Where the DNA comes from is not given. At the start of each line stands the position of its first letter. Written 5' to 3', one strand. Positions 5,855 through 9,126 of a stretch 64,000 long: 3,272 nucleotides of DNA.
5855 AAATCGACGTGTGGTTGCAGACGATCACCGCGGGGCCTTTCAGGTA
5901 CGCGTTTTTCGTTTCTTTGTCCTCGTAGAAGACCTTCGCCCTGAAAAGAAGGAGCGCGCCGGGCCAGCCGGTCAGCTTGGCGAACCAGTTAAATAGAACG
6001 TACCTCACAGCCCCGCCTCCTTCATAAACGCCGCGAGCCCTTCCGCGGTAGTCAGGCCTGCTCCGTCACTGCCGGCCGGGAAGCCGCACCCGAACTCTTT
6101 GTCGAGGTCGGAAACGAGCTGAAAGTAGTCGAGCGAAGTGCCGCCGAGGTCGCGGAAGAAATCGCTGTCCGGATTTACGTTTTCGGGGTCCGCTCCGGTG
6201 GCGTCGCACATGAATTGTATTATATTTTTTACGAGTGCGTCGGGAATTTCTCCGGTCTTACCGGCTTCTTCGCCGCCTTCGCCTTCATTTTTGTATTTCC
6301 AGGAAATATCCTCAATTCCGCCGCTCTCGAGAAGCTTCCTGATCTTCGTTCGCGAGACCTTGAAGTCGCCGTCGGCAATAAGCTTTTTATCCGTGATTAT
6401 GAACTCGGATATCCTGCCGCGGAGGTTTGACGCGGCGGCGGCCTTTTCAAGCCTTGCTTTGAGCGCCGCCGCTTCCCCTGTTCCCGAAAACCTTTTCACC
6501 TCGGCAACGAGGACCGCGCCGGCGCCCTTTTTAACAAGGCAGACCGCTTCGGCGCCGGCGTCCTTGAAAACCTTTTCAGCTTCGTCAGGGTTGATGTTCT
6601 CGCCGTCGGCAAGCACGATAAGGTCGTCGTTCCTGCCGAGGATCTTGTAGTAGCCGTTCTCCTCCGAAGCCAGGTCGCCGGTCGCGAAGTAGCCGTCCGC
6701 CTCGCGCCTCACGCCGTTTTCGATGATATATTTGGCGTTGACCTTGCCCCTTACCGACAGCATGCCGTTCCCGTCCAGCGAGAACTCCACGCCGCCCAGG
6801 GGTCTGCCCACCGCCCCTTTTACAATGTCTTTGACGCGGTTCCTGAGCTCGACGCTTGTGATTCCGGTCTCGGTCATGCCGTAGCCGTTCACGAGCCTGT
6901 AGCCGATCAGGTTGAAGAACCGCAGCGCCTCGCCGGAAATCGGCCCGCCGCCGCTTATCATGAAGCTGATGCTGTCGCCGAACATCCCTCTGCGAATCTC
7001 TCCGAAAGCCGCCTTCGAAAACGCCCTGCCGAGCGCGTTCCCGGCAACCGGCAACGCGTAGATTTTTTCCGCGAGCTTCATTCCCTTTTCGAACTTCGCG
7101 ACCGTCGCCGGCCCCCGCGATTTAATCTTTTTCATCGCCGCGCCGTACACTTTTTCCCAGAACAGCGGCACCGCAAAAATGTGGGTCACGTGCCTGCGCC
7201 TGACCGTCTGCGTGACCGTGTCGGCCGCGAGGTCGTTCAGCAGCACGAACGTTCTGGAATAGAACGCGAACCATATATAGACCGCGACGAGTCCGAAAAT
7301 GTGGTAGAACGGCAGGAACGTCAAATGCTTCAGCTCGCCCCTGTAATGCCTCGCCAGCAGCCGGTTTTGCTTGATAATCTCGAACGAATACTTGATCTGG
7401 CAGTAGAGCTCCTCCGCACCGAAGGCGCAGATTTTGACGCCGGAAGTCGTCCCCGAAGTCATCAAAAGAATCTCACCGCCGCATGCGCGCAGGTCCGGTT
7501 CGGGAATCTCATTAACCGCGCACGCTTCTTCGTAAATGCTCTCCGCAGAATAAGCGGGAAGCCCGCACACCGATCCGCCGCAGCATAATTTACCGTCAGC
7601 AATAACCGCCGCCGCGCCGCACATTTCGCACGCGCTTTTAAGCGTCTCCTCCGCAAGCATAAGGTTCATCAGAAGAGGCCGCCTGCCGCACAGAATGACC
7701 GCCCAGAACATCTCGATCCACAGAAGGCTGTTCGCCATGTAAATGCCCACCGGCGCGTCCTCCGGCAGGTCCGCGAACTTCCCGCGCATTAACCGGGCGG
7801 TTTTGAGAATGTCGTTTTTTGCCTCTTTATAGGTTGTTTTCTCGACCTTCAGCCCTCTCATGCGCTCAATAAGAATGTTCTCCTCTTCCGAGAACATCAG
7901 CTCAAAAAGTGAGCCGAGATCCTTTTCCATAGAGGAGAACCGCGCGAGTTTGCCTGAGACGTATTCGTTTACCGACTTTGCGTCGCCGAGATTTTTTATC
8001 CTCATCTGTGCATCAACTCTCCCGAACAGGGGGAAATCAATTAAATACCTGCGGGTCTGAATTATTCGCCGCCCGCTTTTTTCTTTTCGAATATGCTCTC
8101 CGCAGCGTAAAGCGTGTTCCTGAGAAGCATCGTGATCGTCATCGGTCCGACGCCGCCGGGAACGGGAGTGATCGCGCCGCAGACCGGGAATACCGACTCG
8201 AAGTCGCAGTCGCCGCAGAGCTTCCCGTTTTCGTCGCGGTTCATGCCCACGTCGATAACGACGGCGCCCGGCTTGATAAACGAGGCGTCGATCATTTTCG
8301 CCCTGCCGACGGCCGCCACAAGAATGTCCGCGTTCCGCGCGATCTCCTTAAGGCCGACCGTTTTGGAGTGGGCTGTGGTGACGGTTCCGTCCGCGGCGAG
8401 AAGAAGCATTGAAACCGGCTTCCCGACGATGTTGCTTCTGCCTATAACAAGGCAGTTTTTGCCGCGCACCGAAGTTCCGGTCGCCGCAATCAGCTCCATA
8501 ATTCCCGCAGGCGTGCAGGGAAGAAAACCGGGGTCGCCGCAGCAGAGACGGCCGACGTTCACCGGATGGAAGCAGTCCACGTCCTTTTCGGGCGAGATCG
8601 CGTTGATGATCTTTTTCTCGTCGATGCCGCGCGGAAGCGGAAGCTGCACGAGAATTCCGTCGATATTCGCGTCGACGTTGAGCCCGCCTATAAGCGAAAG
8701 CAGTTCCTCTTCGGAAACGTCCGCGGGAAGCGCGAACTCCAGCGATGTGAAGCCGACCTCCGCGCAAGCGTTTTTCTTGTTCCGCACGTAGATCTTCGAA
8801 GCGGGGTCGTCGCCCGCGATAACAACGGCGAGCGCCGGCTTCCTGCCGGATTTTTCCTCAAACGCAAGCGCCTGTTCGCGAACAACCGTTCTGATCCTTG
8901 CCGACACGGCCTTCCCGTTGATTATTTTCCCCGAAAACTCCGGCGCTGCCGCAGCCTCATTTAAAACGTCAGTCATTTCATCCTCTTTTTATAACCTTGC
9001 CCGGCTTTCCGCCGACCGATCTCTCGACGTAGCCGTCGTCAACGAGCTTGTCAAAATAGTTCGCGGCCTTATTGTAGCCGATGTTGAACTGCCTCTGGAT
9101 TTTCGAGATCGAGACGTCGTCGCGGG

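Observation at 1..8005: Operon resembling a duplicated, split Aas system, co-transcribed with FakA/FakB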

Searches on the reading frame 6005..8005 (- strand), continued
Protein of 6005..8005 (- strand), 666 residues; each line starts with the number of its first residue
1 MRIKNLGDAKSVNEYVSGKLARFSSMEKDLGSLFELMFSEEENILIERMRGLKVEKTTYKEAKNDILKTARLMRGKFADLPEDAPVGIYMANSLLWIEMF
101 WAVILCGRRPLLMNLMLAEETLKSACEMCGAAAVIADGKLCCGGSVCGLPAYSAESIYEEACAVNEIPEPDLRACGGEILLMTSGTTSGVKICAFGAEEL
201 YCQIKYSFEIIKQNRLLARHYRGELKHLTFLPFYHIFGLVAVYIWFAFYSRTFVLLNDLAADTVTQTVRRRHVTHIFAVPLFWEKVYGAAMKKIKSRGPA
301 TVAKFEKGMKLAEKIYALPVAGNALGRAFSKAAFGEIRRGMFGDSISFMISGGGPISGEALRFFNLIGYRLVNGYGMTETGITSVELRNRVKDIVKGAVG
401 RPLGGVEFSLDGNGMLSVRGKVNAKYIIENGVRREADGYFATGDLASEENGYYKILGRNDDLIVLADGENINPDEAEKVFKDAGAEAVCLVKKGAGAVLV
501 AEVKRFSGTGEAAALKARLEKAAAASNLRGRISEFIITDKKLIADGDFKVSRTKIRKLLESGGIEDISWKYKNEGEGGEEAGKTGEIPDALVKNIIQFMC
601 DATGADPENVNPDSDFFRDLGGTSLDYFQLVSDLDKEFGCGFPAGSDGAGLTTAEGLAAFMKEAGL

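Call 65: search_solved_structures(query=A2, max_evalue=1)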
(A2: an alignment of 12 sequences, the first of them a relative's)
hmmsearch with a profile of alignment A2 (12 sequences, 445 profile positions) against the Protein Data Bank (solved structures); distinct sequences matched with E-value up to 1: 1.
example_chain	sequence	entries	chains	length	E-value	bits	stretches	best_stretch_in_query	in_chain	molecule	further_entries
8bb6_A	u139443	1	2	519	0.0071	18.5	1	56-109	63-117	Sucrose transport protein SUC1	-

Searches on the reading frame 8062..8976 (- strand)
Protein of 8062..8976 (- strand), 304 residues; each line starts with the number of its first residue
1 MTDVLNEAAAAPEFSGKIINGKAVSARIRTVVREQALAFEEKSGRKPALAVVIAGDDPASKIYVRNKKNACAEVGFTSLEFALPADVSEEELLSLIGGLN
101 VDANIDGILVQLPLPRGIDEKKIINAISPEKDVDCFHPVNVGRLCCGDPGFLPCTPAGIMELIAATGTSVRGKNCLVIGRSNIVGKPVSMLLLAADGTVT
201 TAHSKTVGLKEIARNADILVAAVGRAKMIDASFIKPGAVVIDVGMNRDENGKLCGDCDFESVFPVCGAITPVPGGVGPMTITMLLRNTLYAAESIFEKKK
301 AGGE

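Call 8: search_protein_families(library=pfam, proteins=[window:8062-8976:-], max_evalue=0.01)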
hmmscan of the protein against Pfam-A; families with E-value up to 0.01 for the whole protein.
window:8062-8976:- (304 aa): 2 families
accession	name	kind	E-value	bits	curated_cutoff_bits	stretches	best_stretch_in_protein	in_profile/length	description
PF02882.25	THF_DHG_CYH_C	-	7.9e-68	227.2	27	1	137-293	1-157/160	Tetrahydrofolate dehydrogenase/cyclohydrolase, NAD(P)-binding domain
PF00763.28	THF_DHG_CYH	-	7.8e-41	139.4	32.8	1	19-134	1-115/115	Tetrahydrofolate dehydrogenase/cyclohydrolase, catalytic domain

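Call 9: search_protein_families(library=ncbifam, proteins=[window:8062-8976:-], max_evalue=0.01)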
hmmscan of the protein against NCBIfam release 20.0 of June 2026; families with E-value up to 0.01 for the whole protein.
window:8062-8976:- (304 aa): 31 families (the best 25 are shown)
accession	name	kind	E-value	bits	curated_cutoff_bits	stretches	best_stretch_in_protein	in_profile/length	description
NF010786.0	PRK14189.1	subfamily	2.5e-118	394.3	421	1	15-295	2-281/285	bifunctional methylenetetrahydrofolate dehydrogenase/methenyltetrahydrofolate cyclohydrolase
NF010785.0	PRK14188.1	subfamily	2.3e-114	381.3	396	1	17-299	4-293/297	bifunctional methylenetetrahydrofolate dehydrogenase/methenyltetrahydrofolate cyclohydrolase FolD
NF010787.0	PRK14191.1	equivalog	1.7e-111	371.9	423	1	17-297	2-282/285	bifunctional methylenetetrahydrofolate dehydrogenase/methenyltetrahydrofolate cyclohydrolase FolD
NF008058.0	PRK10792.1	equivalog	3.8e-111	370.7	355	1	16-295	3-282/285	bifunctional methylenetetrahydrofolate dehydrogenase/methenyltetrahydrofolate cyclohydrolase FolD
NF010776.0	PRK14179.1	equivalog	5.4e-111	370.3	445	1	17-293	3-279/284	bifunctional methylenetetrahydrofolate dehydrogenase/methenyltetrahydrofolate cyclohydrolase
NF010781.0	PRK14184.1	equivalog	1.1e-108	362.6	438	1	17-291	2-279/286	bifunctional 5,10-methylene-tetrahydrofolate dehydrogenase/ 5,10-methylene-tetrahydrofolate cyclohydrolase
NF010767.0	PRK14170.1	equivalog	3.5e-107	357.7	559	1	16-297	2-282/284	bifunctional methylenetetrahydrofolate dehydrogenase/methenyltetrahydrofolate cyclohydrolase FolD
NF010783.0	PRK14186.1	equivalog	8.2e-107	356.7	333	1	17-295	3-285/297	bifunctional methylenetetrahydrofolate dehydrogenase/methenyltetrahydrofolate cyclohydrolase FolD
NF010790.0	PRK14194.1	equivalog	1.3e-103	346.4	508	1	15-294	3-284/301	bifunctional methylenetetrahydrofolate dehydrogenase/methenyltetrahydrofolate cyclohydrolase FolD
NF010775.0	PRK14178.1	equivalog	4.1e-102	341.2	465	1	18-293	2-272/279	bifunctional methylenetetrahydrofolate dehydrogenase/methenyltetrahydrofolate cyclohydrolase FolD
NF010766.0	PRK14169.1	equivalog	1.3e-98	329.9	450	1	19-292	5-277/283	bifunctional methylenetetrahydrofolate dehydrogenase/methenyltetrahydrofolate cyclohydrolase FolD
NF010780.0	PRK14183.1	equivalog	1.7e-96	322.8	480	1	17-294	2-279/283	bifunctional 5,10-methylene-tetrahydrofolate dehydrogenase/ 5,10-methylene-tetrahydrofolate cyclohydrolase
NF010770.0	PRK14173.1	equivalog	4.6e-94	314.8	411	1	17-295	4-281/287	bifunctional 5,10-methylene-tetrahydrofolate dehydrogenase/ 5,10-methylene-tetrahydrofolate cyclohydrolase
NF010779.0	PRK14182.1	equivalog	1e-91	307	537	1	17-293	2-278/282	bifunctional 5,10-methylene-tetrahydrofolate dehydrogenase/ 5,10-methylene-tetrahydrofolate cyclohydrolase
NF010773.0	PRK14176.1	equivalog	3.5e-91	305.6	437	1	15-294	7-285/287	bifunctional 5,10-methylene-tetrahydrofolate dehydrogenase/ 5,10-methylene-tetrahydrofolate cyclohydrolase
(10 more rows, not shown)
